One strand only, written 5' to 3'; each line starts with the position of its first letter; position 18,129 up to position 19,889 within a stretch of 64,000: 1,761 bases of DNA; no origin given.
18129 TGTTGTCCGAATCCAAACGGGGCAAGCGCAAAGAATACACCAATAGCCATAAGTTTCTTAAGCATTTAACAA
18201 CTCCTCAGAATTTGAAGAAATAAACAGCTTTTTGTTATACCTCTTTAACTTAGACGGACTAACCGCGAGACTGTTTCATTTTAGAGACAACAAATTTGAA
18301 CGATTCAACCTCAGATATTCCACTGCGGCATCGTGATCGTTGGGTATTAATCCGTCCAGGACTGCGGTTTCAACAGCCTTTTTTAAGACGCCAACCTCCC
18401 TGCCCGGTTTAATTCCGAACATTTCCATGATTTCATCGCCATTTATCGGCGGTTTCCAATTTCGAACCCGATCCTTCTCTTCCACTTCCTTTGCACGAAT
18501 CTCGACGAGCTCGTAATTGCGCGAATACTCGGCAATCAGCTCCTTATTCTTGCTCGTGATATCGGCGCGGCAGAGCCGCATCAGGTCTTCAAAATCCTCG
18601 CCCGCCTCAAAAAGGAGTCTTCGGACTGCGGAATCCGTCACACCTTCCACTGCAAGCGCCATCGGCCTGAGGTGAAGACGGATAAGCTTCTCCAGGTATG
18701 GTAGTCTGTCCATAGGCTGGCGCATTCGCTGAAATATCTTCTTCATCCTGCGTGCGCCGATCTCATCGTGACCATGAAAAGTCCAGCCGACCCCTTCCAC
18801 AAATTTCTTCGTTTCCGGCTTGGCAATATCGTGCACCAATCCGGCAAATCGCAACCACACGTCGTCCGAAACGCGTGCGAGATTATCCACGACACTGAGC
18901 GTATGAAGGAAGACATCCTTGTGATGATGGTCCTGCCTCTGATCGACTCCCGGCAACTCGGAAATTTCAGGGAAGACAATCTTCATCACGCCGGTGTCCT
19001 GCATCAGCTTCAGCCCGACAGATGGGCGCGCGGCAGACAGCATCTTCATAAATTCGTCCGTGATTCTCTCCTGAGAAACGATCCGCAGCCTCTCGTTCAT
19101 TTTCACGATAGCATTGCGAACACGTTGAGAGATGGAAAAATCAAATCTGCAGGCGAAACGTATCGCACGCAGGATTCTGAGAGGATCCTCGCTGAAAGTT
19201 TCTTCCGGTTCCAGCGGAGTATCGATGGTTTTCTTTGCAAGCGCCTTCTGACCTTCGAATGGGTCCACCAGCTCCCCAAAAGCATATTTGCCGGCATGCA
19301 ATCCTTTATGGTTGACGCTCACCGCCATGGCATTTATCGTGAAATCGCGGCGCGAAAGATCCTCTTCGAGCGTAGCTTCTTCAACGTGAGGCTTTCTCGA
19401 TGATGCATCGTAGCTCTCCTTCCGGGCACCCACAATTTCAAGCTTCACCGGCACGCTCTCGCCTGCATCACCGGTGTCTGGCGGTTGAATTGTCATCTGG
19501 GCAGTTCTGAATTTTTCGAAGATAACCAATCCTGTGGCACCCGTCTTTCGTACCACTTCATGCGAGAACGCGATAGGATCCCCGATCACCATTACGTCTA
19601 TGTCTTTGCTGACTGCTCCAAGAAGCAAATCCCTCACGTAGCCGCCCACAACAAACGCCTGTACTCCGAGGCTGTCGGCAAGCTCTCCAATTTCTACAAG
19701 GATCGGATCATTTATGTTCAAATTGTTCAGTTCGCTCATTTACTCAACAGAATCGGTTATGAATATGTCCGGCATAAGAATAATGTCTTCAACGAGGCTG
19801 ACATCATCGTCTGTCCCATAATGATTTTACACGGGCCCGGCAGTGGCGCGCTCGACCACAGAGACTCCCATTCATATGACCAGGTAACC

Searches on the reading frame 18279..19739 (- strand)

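Call 74: search_protein_families(library=pfam, proteins=[window:18279-19739:-], max_evalue=0.0001)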
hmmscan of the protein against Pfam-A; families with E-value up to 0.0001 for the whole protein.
window:18279-19739:- (487 aa): 3 families
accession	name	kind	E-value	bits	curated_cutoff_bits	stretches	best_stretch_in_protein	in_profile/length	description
PF01743.26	PolyA_pol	-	2e-23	83.5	23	1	28-172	1-125/126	Poly A polymerase head domain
PF12627.12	PolyA_pol_RNAbd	-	6.9e-19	67.8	22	1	200-260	1-61/64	Probable RNA and SrmB- binding site of polymerase A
PF01966.28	HD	-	5.6e-09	36.7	22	1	277-363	2-92/116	HD domain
